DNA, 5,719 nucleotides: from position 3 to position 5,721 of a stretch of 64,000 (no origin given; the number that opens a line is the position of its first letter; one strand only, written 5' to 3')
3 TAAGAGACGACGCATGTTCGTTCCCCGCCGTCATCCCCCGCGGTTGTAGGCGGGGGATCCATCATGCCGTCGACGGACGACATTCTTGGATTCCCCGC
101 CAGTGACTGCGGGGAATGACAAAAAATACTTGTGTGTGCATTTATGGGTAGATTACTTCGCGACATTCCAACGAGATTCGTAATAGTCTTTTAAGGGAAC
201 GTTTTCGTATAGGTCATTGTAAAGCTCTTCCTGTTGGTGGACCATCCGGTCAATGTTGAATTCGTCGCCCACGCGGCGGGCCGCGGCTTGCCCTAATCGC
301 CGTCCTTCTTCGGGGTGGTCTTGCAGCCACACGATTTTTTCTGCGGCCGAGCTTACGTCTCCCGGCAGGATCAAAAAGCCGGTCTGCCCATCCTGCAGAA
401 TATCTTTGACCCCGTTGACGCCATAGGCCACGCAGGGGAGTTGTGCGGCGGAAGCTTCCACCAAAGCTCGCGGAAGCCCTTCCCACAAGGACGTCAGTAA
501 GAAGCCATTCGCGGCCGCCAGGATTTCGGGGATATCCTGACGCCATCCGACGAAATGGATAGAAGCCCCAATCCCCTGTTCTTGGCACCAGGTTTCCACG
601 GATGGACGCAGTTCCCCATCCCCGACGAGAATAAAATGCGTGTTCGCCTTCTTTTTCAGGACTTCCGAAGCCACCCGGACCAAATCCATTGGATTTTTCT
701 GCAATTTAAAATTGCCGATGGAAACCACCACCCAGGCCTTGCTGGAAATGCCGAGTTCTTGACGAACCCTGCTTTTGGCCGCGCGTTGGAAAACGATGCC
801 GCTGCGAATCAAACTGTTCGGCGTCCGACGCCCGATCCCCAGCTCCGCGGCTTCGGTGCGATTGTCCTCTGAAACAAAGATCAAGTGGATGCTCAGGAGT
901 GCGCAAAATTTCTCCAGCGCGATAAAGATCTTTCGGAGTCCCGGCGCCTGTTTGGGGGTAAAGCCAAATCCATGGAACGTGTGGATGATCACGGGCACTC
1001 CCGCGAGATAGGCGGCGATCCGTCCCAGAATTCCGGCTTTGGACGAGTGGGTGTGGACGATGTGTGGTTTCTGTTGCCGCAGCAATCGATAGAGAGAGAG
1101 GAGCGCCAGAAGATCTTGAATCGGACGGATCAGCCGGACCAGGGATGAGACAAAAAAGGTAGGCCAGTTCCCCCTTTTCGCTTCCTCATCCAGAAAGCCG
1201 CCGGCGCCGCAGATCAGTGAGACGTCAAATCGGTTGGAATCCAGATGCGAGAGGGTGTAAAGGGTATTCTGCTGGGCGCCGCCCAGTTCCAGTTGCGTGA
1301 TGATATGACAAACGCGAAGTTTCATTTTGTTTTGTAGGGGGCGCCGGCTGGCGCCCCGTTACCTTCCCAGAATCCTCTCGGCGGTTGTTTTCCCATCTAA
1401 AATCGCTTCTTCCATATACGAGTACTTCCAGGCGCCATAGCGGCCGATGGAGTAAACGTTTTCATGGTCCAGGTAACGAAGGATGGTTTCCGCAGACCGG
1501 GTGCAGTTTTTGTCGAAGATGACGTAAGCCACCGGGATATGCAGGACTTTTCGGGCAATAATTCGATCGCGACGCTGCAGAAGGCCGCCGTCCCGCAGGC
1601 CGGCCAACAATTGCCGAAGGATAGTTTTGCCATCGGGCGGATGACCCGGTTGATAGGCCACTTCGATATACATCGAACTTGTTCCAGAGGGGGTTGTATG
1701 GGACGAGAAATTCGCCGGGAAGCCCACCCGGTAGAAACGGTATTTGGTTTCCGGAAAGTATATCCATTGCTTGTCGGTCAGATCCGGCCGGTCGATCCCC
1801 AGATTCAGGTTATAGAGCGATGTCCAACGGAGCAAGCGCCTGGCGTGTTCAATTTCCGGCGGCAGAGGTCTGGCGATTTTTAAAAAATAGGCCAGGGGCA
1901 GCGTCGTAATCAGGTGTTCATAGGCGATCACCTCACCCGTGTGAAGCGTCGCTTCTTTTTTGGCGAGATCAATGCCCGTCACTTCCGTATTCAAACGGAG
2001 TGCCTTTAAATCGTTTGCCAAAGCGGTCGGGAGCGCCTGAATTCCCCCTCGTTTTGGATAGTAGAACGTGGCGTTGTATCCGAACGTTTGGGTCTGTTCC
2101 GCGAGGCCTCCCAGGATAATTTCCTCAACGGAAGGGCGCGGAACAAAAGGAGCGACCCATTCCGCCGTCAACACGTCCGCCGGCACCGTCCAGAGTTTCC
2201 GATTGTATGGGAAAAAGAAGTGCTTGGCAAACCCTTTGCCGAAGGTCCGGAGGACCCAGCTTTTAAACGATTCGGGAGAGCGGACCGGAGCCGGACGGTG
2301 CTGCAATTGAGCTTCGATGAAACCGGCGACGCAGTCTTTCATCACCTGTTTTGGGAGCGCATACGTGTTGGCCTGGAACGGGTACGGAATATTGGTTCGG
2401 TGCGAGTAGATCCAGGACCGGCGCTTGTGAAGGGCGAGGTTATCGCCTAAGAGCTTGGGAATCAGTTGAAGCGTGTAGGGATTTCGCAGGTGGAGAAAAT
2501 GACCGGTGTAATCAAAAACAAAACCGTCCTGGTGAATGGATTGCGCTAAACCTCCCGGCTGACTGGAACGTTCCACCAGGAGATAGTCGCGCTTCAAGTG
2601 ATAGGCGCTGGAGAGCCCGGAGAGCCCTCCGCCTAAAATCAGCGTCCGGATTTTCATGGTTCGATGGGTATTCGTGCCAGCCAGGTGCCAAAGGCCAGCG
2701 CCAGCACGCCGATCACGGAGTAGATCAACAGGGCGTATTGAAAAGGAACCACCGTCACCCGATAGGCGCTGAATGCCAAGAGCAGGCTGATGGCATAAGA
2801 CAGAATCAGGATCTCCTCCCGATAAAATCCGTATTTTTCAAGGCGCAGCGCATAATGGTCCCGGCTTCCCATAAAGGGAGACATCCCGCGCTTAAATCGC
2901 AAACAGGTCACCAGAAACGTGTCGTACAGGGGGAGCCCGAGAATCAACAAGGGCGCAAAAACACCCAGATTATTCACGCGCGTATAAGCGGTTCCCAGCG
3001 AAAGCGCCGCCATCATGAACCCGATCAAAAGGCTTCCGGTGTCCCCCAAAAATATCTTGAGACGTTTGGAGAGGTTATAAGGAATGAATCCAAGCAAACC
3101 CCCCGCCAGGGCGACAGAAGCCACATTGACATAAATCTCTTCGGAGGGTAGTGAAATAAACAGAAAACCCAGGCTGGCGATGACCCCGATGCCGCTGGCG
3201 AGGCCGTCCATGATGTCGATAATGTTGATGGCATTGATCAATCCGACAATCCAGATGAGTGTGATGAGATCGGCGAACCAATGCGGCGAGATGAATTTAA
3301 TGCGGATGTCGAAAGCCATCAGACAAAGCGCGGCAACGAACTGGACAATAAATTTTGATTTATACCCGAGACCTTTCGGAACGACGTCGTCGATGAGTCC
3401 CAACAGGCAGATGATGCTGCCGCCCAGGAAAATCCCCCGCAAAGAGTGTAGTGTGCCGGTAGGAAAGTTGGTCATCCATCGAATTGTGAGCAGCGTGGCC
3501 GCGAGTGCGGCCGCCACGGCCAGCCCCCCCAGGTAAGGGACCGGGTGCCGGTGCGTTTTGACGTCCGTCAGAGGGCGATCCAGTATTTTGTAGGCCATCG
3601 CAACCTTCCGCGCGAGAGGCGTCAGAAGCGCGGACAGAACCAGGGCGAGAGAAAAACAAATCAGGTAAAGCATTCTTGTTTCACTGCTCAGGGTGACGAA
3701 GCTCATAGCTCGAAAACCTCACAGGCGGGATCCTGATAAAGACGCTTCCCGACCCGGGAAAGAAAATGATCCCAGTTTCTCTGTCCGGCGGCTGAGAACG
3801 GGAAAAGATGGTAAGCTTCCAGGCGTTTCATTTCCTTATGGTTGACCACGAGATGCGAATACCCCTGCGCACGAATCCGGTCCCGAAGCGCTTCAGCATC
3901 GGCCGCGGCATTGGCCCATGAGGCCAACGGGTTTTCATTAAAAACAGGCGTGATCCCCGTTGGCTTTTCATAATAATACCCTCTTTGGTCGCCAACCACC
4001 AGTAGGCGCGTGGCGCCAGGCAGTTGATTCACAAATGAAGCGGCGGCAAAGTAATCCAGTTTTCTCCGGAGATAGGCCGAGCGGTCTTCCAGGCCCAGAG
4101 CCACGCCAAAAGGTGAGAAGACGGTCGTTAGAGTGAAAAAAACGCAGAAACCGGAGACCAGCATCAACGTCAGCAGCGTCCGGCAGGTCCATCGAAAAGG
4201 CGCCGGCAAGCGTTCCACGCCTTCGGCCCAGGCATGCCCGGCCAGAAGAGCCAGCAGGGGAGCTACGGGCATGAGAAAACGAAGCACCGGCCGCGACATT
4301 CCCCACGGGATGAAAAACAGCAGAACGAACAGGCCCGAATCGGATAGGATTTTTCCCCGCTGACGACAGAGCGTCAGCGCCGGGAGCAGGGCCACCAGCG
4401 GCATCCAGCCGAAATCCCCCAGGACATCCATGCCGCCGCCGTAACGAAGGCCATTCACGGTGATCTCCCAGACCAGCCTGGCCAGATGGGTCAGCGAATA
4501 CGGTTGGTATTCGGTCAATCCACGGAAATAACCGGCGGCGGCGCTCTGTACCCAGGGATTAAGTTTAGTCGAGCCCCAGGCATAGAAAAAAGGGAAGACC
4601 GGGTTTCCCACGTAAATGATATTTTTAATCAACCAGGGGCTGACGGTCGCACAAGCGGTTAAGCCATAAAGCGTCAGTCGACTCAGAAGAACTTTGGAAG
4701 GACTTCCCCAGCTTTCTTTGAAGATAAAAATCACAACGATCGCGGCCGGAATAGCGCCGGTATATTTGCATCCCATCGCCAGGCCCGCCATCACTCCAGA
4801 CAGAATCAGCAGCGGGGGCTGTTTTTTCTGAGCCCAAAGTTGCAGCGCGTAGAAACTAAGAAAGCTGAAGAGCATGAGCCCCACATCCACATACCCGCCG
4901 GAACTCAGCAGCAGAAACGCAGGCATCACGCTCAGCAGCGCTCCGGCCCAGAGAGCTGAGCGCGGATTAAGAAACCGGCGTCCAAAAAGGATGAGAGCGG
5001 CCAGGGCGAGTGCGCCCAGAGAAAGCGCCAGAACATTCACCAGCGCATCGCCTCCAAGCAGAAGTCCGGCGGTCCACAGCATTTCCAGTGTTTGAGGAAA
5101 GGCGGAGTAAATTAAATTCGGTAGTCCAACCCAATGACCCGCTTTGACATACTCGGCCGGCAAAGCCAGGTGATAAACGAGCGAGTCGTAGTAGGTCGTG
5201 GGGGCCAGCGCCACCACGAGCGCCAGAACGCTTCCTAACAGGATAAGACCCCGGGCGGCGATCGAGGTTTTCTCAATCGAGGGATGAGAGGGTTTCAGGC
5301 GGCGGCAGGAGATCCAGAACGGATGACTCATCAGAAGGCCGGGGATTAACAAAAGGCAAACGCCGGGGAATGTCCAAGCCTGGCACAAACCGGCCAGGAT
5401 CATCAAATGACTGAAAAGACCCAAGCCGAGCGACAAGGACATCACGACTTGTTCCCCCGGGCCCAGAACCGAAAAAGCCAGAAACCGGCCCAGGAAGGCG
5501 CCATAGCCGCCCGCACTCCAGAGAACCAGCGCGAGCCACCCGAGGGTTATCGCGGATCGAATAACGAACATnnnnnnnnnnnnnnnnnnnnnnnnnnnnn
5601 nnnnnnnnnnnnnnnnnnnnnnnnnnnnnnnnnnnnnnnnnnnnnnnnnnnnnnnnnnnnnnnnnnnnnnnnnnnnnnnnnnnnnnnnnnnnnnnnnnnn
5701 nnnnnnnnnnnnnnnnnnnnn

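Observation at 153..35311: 35-kb unidirectional glycan super-locus with seven GT-C paralogues and six methyltransferase domains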

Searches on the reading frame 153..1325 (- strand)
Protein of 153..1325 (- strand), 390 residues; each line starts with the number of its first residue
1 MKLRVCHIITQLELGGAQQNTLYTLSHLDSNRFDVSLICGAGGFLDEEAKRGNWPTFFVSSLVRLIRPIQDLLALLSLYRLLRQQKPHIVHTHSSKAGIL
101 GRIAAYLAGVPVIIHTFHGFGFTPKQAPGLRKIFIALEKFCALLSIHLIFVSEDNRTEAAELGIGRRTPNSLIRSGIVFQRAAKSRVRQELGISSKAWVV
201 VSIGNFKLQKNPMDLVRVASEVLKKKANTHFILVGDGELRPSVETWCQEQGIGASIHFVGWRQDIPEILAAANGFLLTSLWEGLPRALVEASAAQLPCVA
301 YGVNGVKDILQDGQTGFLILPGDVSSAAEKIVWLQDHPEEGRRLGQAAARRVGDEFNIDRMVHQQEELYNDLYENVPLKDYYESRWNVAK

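Call 4: search_protein_families(library=pfam, proteins=[window:153-1325:-], max_evalue=0.01)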
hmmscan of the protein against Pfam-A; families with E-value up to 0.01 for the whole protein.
window:153-1325:- (390 aa): 6 families
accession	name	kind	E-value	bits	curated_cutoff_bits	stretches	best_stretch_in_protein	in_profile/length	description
PF00534.26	Glycos_transf_1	-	5.4e-33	114.4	26.4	1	186-350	4-171/172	Glycosyl transferases group 1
PF13692.12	Glyco_trans_1_4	-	3e-29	102.5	27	1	199-334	3-139/142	Glycosyl transferases group 1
PF13439.12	Glyco_transf_4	-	4.1e-17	63.2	28.5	1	15-166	2-156/170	Glycosyltransferase Family 4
PF13579.12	Glyco_trans_4_4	-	6.7e-16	59.5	29.7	1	15-166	1-149/158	Glycosyl transferase 4-like domain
PF13477.12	Glyco_trans_4_2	-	2e-09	38.2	23.4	1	25-139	17-126/139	Glycosyl transferase 4-like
PF13524.12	Glyco_trans_1_2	-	1.5e-05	25.4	25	1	223-364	9-141/144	Glycosyl transferase-like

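Call 45: search_protein_families(library=ncbifam, proteins=[window:153-1325:-], max_evalue=0.00001)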
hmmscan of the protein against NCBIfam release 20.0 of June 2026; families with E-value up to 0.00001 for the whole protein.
window:153-1325:- (390 aa): 27 families (the best 25 are shown)
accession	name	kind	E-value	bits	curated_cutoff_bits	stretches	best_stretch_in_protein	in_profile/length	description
TIGR03088.1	stp2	hypoth_equivalog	1.4e-50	172.4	409.05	1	4-371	3-372/374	TIGR03088 family PEP-CTERM/XrtA system glycosyltransferase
TIGR03999.1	thiol_BshA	equivalog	1.2e-34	119.8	273.7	1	113-372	116-373/375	N-acetyl-alpha-D-glucosaminyl L-malate synthase BshA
NF011726.0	PRK15179.1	equivalog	2.8e-22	78.8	733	1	78-369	392-691/694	Vi polysaccharide biosynthesis protein TviE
NF041876.1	EPS_EpsE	equivalog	4.5e-20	72.3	400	1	194-360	211-384/389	exopolysaccharide biosynthesis GT4 family glycosyltransferase EpsE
NF007396.0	PRK09922.1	equivalog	6.8e-16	58.1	385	1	205-334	192-323/361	lipopolysaccharide 1,6-galactosyltransferase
NF050056.1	ProtGlycPglH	equivalog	9e-16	57.9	600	1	195-371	177-352/354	GalNAc-alpha-(1->4)-GalNAc-alpha-(1->3)-diNAcBac-PP-undecaprenol alpha-1,4-N-acetyl-D-galactosaminyltransferase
NF012034.0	PRK15490.1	equivalog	1.7e-15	56.5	813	1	205-319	406-520/578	Vi polysaccharide biosynthesis glycosyltransferase TviE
TIGR02149.1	glgA_Coryne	subfamily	2.3e-15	56.6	302.4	1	86-371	83-389/391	glycogen synthase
TIGR04063.1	stp3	hypoth_equivalog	1.5e-14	53.8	442.05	1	180-372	197-395/397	TIGR04063 family PEP-CTERM/XrtA system glycosyltransferase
NF047684.1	TeichurnBiosyTuaC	equivalog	9.4e-14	51.1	550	1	180-372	202-389/391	teichuronic acid biosynthesis protein TuaC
TIGR03449.1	mycothiol_MshA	equivalog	2.1e-13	49.9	462.5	1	179-372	202-403/406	D-inositol-3-phosphate glycosyltransferase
NF038229.1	Glyco4_Geo_Pelo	equivalog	4.6e-13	48.9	400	1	78-372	47-336/338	GPMC system family 4 glycosyltransferase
NF047880.1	glyco_SdgA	exception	9.7e-12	44.2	800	1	149-347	272-466/488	serine-aspartate repeat adhesin O-glycosyltransferase SdgA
NF041139.1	TreT_Thcocales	equivalog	4.5e-11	42.2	775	1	271-370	313-410/412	trehalose synthase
NF049988.1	MGlcDAGSynMgs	equivalog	1.3e-10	41.3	400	1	185-375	201-390/398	alpha-monoglucosyldiacylglycerol synthase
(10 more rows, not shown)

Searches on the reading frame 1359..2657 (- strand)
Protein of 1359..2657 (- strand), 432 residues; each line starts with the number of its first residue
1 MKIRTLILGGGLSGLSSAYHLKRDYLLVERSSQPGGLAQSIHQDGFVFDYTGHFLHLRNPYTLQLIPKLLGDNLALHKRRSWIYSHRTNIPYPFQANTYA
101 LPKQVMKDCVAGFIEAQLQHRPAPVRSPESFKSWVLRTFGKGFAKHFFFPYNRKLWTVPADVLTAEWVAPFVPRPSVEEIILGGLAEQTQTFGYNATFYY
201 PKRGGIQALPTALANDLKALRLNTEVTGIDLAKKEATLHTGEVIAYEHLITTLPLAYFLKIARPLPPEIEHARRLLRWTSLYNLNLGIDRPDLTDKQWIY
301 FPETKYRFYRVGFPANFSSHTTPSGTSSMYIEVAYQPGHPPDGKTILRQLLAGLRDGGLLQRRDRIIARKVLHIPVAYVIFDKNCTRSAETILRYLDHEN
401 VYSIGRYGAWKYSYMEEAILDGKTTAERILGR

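Call 4: search_protein_families(library=pfam, proteins=[window:1359-2657:-], max_evalue=0.01)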
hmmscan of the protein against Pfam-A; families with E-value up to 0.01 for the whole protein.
window:1359-2657:- (432 aa): 3 families
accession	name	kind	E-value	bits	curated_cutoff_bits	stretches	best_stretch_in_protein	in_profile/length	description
PF01593.30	Amino_oxidase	-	6.8e-24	85.4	19.8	1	12-430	1-443/443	Flavin containing amine oxidoreductase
PF13450.12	NAD_binding_8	-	2.8e-11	44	21.9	1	7-63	1-62/68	NAD(P)-binding Rossmann-like domain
PF01266.30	DAO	-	3e-05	24.1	27.9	1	5-47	2-46/353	FAD dependent oxidoreductase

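Call 45: search_protein_families(library=ncbifam, proteins=[window:1359-2657:-], max_evalue=0.00001)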
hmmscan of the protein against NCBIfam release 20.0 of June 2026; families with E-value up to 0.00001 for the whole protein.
window:1359-2657:- (432 aa): 11 families
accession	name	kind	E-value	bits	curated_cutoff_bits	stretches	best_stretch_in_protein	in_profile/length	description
NF005548.0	PRK07208.1-4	equivalog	2.2e-50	171.7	389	1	4-430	5-451/488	hypothetical protein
NF005547.0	PRK07208.1-3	equivalog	5.6e-45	153.9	380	1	4-431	6-443/465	hypothetical protein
NF005545.0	PRK07208.1-1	equivalog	3.8e-30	104.7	451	1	2-430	7-462/504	hypothetical protein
NF005546.0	PRK07208.1-2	equivalog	2.6e-15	56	418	1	77-427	114-500/527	hypothetical protein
NF005560.0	PRK07233.1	equivalog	2.7e-13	49.6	252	1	5-387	3-387/435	hypothetical protein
TIGR02734.1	crtI_fam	subfamily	8.6e-08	31.3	238.1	1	6-50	2-49/504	phytoene desaturase family protein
NF008845.0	PRK11883.1-5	equivalog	9.5e-08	30.8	560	1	4-105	6-117/468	protoporphyrinogen oxidase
NF008843.0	PRK11883.1-3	equivalog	1.8e-07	30.6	406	1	4-262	3-266/424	protoporphyrinogen oxidase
NF005549.0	PRK07208.1-5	equivalog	3e-07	29.3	587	0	78-182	116-218/534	hypothetical protein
TIGR03467.1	HpnE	equivalog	4.9e-07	29.4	283.05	1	6-86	2-87/430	hydroxysqualene dehydroxylase HpnE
TIGR00031.1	UDP-GALP_mutase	equivalog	3.7e-06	26.2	303.75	0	5-167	4-171/378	UDP-galactopyranose mutase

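Call 69: search_solved_structures(query=window:1359-2657:-, max_evalue=0.001)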
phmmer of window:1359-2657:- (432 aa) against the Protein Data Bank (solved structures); distinct sequences matched with E-value up to 0.001: 15.
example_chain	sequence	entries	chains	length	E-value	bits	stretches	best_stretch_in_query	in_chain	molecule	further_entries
3ute_A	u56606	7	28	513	1.9e-50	175.5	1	3-329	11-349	UDP-galactopyranose mutase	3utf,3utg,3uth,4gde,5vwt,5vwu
4u8i_A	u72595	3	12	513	2.7e-50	175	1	3-329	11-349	UDP-galactopyranose mutase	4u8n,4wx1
3uka_A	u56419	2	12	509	3.1e-50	174.8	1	3-328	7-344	UDP-galactopyranose mutase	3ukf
3ukl_A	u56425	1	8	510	3.1e-50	174.8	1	3-328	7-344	UDP-galactopyranose mutase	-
3ukk_A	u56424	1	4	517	3.3e-50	174.7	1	3-328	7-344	UDP-galactopyranose mutase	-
3ukh_A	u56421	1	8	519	3.4e-50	174.7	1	3-328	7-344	UDP-galactopyranose mutase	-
3ukq_A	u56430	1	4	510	8.2e-50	173.4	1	3-328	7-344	UDP-galactopyranose mutase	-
4u8k_A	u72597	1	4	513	1.3e-49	172.8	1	3-329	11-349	UDP-galactopyranose mutase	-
3ukp_A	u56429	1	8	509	2.1e-49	172.1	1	3-328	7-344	UDP-galactopyranose mutase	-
4u8l_A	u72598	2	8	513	2.4e-49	171.9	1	3-329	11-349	UDP-galactopyranose mutase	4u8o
4u8m_A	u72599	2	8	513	3.4e-49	171.4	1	3-329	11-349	UDP-galactopyranose mutase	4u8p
4u8j_A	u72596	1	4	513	3.4e-49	171.4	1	3-329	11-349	UDP-galactopyranose mutase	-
5hhf_A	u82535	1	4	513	4.3e-49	171.1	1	3-329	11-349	UDP-galactopyranose mutase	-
4dsg_A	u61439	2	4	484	8.9e-49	170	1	5-431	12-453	UDP-galactopyranose mutase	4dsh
3i6d_A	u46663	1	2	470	0.00019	23.9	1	4-245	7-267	Protoporphyrinogen oxidase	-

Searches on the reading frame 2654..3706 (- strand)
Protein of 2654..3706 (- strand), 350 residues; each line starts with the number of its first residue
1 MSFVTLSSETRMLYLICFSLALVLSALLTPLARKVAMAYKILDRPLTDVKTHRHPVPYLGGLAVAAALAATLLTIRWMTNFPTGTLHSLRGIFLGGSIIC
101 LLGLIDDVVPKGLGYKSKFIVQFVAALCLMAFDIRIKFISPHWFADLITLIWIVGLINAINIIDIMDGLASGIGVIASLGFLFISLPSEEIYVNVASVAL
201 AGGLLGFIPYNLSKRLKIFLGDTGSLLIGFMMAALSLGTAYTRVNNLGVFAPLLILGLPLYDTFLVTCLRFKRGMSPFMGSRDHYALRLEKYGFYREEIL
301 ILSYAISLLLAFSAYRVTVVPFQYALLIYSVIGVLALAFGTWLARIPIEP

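Call 4: search_protein_families(library=pfam, proteins=[window:2654-3706:-], max_evalue=0.01)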
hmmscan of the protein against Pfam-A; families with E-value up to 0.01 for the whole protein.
window:2654-3706:- (350 aa): 1 family
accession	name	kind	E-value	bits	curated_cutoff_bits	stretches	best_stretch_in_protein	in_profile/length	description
PF00953.26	Glycos_transf_4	-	3.2e-31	108.9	27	1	91-237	3-157/160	Glycosyl transferase family 4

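Call 45: search_protein_families(library=ncbifam, proteins=[window:2654-3706:-], max_evalue=0.00001)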
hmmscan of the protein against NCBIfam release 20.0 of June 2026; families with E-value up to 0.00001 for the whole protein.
window:2654-3706:- (350 aa): 3 families
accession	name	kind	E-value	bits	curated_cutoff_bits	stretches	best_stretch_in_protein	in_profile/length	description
TIGR02380.1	ECA_wecA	exception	6.6e-29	101.1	326.05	1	23-313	9-304/346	UDP-N-acetylglucosamine--undecaprenyl-phosphate N-acetylglucosaminephosphotransferase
NF053644.1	MraY_archaea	equivalog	9.8e-19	67.8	450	1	116-249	151-287/340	pseudomurein biosynthesis MraY family phospho-N-acetylmuramoyl-pentapeptide-transferase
TIGR00445.1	mraY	equivalog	2.3e-09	37.2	192.05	1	55-240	34-246/321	phospho-N-acetylmuramoyl-pentapeptide-transferase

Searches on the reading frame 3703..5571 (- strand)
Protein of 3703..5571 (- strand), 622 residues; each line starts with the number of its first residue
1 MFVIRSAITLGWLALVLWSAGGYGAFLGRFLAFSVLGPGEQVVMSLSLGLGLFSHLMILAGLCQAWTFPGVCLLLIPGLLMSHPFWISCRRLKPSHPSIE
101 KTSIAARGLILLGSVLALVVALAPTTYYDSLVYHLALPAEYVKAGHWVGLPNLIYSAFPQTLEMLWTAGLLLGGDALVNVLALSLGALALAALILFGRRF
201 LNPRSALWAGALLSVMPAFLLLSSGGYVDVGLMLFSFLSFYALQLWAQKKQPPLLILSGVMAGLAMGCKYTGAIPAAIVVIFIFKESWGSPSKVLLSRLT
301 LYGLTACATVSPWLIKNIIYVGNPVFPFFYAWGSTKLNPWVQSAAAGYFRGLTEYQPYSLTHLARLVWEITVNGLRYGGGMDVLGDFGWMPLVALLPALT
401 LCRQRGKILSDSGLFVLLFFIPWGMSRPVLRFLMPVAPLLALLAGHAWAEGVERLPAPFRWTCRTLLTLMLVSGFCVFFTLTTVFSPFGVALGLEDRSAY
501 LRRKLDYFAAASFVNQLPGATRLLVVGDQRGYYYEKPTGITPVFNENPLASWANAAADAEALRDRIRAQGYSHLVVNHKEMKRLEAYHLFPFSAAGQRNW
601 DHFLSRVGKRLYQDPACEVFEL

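Call 4: search_protein_families(library=pfam, proteins=[window:3703-5571:-], max_evalue=0.01)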
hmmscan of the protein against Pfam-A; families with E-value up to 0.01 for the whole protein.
window:3703-5571:- (622 aa): 1 family
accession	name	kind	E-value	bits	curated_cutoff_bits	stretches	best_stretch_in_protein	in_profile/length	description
PF13231.12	PMT_2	-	2.6e-11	44.4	26.1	1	178-314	24-158/160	Dolichyl-phosphate-mannose-protein mannosyltransferase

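Call 13: search_protein_families(library=ncbifam, proteins=[window:3703-5571:-], max_evalue=0.01)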
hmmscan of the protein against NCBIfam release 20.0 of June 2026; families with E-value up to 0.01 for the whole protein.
window:3703-5571:- (622 aa): 3 families
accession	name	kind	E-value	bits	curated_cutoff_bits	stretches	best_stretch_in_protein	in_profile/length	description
NF047510.1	LIC_10190_fam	subfamily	3.8e-11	42.4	100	1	13-434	7-423/424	LIC_10190 family membrane protein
NF047440.1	LA3751_2_3_fam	subfamily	3.3e-06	26.2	200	1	153-479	76-384/460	LA_3751/LA_3752 family putative glycosyltransferase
TIGR03663.1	TIGR03663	subfamily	5.2e-05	22.4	126.25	1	174-290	69-185/435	flippase activity-associated protein Agl23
